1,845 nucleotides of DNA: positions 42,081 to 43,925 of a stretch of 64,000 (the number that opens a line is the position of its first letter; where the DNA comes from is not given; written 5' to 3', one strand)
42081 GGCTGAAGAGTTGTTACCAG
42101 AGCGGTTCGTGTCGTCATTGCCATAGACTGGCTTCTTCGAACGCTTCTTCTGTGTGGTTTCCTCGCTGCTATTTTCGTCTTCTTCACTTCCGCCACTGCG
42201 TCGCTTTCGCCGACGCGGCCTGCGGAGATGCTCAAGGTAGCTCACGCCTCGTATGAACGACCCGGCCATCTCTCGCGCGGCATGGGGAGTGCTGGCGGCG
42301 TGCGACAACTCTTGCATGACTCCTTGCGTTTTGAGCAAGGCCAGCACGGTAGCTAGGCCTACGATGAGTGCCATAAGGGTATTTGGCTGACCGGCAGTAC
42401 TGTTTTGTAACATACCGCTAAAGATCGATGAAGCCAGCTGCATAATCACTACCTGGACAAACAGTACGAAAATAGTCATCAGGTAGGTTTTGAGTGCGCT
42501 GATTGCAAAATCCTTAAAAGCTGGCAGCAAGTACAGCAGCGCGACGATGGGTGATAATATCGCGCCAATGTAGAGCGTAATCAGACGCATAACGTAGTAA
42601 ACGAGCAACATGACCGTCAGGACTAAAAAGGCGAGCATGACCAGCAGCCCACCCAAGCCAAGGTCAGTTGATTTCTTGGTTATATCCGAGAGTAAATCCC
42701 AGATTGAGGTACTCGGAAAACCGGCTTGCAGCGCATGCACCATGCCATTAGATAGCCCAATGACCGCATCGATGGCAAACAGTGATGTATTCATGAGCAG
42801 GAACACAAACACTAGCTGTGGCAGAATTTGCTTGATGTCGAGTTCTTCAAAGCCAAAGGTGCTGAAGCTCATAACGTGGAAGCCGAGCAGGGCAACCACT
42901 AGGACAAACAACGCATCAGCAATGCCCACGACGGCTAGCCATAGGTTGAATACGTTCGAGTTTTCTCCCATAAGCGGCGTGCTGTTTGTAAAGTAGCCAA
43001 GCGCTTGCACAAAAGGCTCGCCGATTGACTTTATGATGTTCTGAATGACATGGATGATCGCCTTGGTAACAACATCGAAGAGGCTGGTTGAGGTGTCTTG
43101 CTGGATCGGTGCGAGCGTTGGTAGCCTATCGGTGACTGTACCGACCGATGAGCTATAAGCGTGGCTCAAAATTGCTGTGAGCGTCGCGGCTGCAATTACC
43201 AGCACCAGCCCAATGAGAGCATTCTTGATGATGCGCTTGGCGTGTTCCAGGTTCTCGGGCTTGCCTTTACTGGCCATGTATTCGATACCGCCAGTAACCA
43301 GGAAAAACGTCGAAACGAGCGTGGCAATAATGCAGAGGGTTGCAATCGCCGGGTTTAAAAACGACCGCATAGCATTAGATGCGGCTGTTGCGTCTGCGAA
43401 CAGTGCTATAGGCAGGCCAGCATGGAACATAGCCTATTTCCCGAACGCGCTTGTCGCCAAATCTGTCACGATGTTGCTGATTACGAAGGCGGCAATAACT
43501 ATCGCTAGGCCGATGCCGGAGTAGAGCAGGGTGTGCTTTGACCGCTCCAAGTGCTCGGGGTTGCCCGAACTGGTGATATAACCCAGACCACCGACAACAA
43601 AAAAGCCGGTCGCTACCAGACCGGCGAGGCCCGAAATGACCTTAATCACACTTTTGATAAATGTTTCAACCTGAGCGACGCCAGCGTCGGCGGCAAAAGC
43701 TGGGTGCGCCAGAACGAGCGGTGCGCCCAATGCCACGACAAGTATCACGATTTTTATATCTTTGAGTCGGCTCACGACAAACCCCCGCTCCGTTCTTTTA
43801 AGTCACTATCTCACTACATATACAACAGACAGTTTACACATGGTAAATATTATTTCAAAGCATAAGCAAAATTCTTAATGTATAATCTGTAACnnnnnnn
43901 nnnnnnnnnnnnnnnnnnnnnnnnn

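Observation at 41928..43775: Duplicated VirB2/TrbC pilin module, second copy fused in-frame to VirB6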

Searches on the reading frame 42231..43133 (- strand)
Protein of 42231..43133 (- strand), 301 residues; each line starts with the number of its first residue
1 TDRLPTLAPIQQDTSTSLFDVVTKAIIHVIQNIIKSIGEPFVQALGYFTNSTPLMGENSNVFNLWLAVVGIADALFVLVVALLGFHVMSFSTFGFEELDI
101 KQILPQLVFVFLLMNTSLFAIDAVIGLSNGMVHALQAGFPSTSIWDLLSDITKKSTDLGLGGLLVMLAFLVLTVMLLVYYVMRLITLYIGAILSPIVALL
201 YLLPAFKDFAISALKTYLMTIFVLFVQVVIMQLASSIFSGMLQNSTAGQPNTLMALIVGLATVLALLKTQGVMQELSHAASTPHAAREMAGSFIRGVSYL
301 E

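Call 19: search_protein_representatives(protein=window:42231-43133:-)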
Query: 301 residues. Proteins with E-value up to 0.001 (for the whole library): 504; up to 1e-10: 130; up to 1e-30: 66. The best 150 are listed.
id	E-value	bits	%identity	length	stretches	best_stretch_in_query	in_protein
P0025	3.4e-150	515.4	80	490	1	1-300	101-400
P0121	3.9e-100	351.3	75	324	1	69-300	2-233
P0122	6.2e-100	350.7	59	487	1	3-299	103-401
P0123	4.6e-92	324.8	54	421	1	3-300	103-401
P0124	7.7e-89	314.3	53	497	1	4-300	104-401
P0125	1.5e-88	313.3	52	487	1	3-300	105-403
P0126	3.5e-83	295.7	64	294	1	69-296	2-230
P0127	9.3e-79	281.2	48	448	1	4-300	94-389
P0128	1.2e-77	277.6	46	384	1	8-300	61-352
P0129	1.8e-77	277.0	50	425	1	4-300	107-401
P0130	2.2e-74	266.9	53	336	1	55-301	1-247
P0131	8.1e-72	258.5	45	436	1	4-300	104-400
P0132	5.7e-70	252.4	44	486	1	16-300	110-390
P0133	1.0e-69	251.6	44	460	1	3-300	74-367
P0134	1.0e-69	251.5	42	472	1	3-300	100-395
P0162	3.8e-42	161.2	35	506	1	9-272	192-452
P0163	3.9e-42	161.1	38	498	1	11-274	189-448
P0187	3.7e-30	121.8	30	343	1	18-277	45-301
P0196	5.7e-23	98.3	32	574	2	13-287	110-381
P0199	1.8e-20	90.1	28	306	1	17-290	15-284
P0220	9.5e-14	68.1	28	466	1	57-291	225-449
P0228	9.8e-13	64.7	31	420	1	14-267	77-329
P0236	2.0e-11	60.4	28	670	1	18-295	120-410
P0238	4.2e-11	59.4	29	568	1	17-284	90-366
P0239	4.7e-11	59.2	26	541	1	15-296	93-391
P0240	5.6e-11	59.0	23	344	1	20-256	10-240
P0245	7.5e-11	58.5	30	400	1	24-296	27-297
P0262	4.6e-10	55.9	26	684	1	23-226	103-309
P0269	8.3e-10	55.1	25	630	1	26-277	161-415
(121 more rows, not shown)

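Call 21: search_protein_families(library=pfam, proteins=[P0162, P0163, P0196, P0220, P0228, P0236, P0238, P0239, P0262, P0269], max_evalue=0.1)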
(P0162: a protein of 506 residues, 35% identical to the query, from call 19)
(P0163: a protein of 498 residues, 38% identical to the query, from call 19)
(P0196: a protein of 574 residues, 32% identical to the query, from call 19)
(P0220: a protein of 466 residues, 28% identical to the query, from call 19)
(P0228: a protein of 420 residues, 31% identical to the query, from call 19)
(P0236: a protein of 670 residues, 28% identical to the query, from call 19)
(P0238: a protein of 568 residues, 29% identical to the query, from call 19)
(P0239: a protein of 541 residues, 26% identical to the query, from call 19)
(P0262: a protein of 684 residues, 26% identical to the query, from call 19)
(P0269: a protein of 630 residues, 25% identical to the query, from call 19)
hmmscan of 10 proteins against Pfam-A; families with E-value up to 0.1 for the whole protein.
P0162 (506 aa): 2 families
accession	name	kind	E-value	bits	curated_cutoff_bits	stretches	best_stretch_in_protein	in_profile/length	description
PF18895.5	T4SS_pilin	-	3.6e-08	33.8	26.6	1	105-174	3-71/71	Type IV secretion system pilin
PF19597.4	TrbL_4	-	8.5e-06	25.8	27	1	216-456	19-247/276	Conjugal transfer protein TrbL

P0163 (498 aa): 1 family
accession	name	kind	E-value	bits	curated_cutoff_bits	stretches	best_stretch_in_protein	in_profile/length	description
PF18895.5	T4SS_pilin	-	1.6e-10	41.3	26.6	1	101-167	5-70/71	Type IV secretion system pilin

P0196 (574 aa): 2 families
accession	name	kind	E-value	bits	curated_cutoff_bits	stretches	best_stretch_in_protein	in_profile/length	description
PF18895.5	T4SS_pilin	-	0.0086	16.6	26.6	1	34-83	15-64/71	Type IV secretion system pilin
PF16492.10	Cadherin_C_2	-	0.097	13.8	31.5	0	30-115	6-80/85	Cadherin cytoplasmic C-terminal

P0220 (466 aa): 2 families
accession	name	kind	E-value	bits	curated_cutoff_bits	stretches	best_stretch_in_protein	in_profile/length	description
PF19597.4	TrbL_4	-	1.6e-05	24.9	27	1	203-433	21-245/276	Conjugal transfer protein TrbL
PF04610.19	TrbL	-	0.0092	16.2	25.9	0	270-401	53-181/215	TrbL/VirB6 plasmid conjugal transfer protein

P0228 (420 aa): 2 families
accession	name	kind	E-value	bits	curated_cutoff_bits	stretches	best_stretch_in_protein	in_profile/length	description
PF19597.4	TrbL_4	-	1.2e-08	35.1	27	1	182-367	106-272/276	Conjugal transfer protein TrbL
PF04610.19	TrbL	-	0.031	14.5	25.9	1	201-332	94-212/215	TrbL/VirB6 plasmid conjugal transfer protein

P0236 (670 aa): 1 family
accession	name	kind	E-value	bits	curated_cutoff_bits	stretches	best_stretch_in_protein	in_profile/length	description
PF04610.19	TrbL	-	0.052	13.7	25.9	1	222-341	57-177/215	TrbL/VirB6 plasmid conjugal transfer protein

P0238 (568 aa): 1 family
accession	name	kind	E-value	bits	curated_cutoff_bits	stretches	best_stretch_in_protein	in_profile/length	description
PF19597.4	TrbL_4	-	0.00011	22.2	27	1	227-356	132-245/276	Conjugal transfer protein TrbL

P0239 (541 aa): 1 family
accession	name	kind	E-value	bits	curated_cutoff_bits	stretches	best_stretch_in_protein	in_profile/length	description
PF18895.5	T4SS_pilin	-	2.7e-05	24.6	26.6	1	3-65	10-71/71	Type IV secretion system pilin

P0262 (684 aa): 1 family
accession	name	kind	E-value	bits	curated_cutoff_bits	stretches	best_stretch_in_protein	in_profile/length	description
PF04610.19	TrbL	-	0.002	18.4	25.9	1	205-323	54-182/215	TrbL/VirB6 plasmid conjugal transfer protein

P0269 (630 aa): 1 family
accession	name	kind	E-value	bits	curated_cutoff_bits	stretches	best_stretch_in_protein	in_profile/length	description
PF19597.4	TrbL_4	-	0.00059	19.7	27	1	190-413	41-246/276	Conjugal transfer protein TrbL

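Call 42: find_encoding_contigs(protein=P0199, flank=5000, max_places=2)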
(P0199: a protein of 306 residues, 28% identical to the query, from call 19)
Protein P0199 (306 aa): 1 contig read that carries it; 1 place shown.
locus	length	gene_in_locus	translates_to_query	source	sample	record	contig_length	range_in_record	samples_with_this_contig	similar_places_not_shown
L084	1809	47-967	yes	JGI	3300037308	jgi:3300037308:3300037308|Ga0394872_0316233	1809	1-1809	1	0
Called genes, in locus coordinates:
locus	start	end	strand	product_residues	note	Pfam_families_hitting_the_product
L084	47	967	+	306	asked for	-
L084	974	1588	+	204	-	-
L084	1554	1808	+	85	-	?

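Call 43: find_encoding_contigs(protein=P0187, flank=5000, max_places=2)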
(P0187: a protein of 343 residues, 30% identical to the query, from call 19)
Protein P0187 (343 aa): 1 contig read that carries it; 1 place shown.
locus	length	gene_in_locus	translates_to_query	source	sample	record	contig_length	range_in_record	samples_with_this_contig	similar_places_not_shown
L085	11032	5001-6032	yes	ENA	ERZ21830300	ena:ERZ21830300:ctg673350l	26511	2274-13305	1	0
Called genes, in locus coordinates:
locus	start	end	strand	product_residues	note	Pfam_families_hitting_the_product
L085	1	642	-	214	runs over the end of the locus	PF07963:N_methyl (weak)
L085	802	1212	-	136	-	-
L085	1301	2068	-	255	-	PF02153:PDH_N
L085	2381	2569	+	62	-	-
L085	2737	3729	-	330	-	-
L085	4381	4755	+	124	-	PF18895:T4SS_pilin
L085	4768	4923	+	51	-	-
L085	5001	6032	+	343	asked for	-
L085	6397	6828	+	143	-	-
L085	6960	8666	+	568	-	PF01935:DUF87, PF19044:P-loop_TraG (weak), PF12846:AAA_10 (weak)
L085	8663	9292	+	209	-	-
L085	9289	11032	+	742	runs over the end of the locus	PF10412:TrwB_AAD_bind (faint)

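Call 46: find_encoding_contigs(protein=P0245, flank=5000, max_places=1)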
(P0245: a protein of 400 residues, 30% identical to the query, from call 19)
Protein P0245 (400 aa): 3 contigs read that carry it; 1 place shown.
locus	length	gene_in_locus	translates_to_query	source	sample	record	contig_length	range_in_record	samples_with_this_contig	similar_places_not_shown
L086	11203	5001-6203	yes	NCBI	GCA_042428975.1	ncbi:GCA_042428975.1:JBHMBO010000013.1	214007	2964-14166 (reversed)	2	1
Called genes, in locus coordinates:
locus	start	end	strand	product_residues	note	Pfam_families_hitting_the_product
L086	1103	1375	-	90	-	-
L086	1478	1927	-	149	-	PF15731:MqsA_antitoxin (faint), PF01381:HTH_3, PF12844:HTH_19, PF13384:HTH_23 (faint), PF13443:HTH_26, PF13560:HTH_31, PF01381:HTH_3, PF13560:HTH_31, +2 more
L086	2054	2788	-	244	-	-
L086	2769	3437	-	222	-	-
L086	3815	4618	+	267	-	-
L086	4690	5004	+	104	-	PF18895:T4SS_pilin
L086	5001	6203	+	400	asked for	PF19590:TrbL_3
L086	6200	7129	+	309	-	PF12666:PrgI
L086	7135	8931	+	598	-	PF11130:TraC_F_IV, PF12846:AAA_10 (faint), PF01935:DUF87 (weak), PF19044:P-loop_TraG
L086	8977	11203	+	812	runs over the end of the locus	PF26449:DUF8128, PF01935:DUF87 (weak), PF10412:TrwB_AAD_bind (weak), PF12696:TraG-D_C (weak)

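Call 47: find_encoding_contigs(protein=P0240, flank=5000, max_places=1)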
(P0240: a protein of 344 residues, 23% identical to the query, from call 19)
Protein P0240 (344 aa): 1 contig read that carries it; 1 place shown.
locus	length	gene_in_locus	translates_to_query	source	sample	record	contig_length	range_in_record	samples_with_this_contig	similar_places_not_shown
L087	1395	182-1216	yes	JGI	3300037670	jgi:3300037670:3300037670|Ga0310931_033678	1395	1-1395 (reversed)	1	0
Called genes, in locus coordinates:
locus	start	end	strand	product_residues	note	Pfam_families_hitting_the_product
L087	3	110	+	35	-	?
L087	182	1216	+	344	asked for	PF19590:TrbL_3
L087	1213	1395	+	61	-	?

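Call 48: find_encoding_contigs(protein=P0236, flank=5000, max_places=1)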
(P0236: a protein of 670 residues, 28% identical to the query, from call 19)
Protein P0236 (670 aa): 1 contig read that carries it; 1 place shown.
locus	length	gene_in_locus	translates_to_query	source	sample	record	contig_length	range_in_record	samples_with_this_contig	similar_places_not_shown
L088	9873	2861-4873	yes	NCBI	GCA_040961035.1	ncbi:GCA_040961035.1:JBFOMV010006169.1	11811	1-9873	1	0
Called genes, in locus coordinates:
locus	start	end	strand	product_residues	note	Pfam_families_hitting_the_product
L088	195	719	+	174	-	PF22784:PTP-SAK (weak), PF22785:Tc-R-P (weak)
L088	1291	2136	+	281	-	-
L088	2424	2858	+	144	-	PF01127:Sdh_cyt (faint), PF18895:T4SS_pilin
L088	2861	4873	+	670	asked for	PF19590:TrbL_3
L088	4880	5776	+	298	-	PF12666:PrgI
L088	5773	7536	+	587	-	PF12846:AAA_10 (faint), PF01935:DUF87 (weak), PF19044:P-loop_TraG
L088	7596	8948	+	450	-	-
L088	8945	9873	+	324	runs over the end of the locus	-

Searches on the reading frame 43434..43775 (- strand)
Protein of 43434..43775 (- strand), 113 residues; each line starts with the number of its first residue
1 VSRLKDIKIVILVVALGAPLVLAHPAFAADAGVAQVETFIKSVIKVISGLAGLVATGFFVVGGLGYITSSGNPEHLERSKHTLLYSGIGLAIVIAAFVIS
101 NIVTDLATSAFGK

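Call 4: search_protein_families(library=pfam, proteins=[window:43434-43775:-], max_evalue=1)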
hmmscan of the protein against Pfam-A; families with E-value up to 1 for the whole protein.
window:43434-43775:- (113 aa): 3 families
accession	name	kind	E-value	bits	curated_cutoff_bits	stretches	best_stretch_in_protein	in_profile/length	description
PF18895.5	T4SS_pilin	-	2.2e-12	47.3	26.6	1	33-103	2-71/71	Type IV secretion system pilin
PF04956.18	TrbC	-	7.1e-11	42.6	27.9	1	6-96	8-91/98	TrbC/VIRB2 pilin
PF04087.19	DUF389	-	0.029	14.9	23.9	1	18-97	4-82/137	Domain of unknown function (DUF389)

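Call 59: list_cluster_members(proteins=[P0245, P0236, P0228, P0220, P0262, P0269, P0238, window:43434-43775:-, L086:4690-5004:+, P0019])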
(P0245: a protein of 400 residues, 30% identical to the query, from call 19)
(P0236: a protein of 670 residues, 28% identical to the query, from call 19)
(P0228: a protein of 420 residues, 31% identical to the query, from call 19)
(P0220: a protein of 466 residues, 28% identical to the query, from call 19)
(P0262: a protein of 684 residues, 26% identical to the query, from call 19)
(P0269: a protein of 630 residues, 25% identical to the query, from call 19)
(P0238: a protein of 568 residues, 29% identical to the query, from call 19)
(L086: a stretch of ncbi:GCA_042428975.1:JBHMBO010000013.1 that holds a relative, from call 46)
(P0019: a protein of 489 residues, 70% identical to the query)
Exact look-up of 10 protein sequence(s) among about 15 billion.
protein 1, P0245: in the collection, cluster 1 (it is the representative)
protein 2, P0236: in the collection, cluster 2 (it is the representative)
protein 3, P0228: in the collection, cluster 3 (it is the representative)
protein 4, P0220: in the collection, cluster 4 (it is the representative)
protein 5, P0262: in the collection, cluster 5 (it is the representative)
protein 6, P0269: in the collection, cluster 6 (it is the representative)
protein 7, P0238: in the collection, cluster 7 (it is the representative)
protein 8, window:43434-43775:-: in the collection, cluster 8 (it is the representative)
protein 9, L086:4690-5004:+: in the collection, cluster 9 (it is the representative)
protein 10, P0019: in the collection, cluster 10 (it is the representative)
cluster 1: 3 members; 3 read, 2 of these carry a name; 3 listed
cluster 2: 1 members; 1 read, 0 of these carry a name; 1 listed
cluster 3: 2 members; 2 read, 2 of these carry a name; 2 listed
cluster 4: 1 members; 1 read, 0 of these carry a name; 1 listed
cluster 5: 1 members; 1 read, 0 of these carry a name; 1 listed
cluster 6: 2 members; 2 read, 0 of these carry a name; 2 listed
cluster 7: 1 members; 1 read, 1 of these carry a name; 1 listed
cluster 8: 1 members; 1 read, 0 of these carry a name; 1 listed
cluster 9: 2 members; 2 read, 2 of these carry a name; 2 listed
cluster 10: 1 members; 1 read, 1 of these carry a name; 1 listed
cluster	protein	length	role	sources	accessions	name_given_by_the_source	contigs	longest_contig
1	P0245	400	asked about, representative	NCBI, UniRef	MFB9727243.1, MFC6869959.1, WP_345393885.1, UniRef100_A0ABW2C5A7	hypothetical protein [Haloechinothrix salitolerans] | TrbL/VirB6 plasmid conjugal transfer protein n=1 Tax=Haloechinothrix salitolerans ...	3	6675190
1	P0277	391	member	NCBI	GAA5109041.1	hypothetical protein GCM10025762_15280 [Haloechinothrix salitolerans]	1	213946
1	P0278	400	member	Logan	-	-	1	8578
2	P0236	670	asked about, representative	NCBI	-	-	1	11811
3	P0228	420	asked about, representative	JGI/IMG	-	hypothetical protein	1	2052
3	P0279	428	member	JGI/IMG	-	Conjugal transfer protein TrbL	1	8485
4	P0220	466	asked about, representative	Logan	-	-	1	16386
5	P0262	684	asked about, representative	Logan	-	-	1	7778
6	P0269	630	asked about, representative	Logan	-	-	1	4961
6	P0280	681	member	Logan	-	-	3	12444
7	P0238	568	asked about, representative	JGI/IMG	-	hypothetical protein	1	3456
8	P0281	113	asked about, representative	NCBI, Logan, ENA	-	-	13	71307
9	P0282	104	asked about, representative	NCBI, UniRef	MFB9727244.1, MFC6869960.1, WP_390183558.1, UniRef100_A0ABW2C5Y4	pilin [Haloechinothrix salitolerans] | Pilin n=1 Tax=Haloechinothrix salitolerans TaxID=926830 RepID=A0ABW2C5Y4_9PSEU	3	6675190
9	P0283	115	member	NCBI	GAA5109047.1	hypothetical protein GCM10025762_15290 [Haloechinothrix salitolerans]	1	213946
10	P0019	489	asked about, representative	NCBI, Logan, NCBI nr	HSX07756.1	MAG TPA: type IV secretion system protein [Candidatus Saccharimonadales bacterium] | type IV secretion system protein [Candidatus Saccharimonadales bacterium]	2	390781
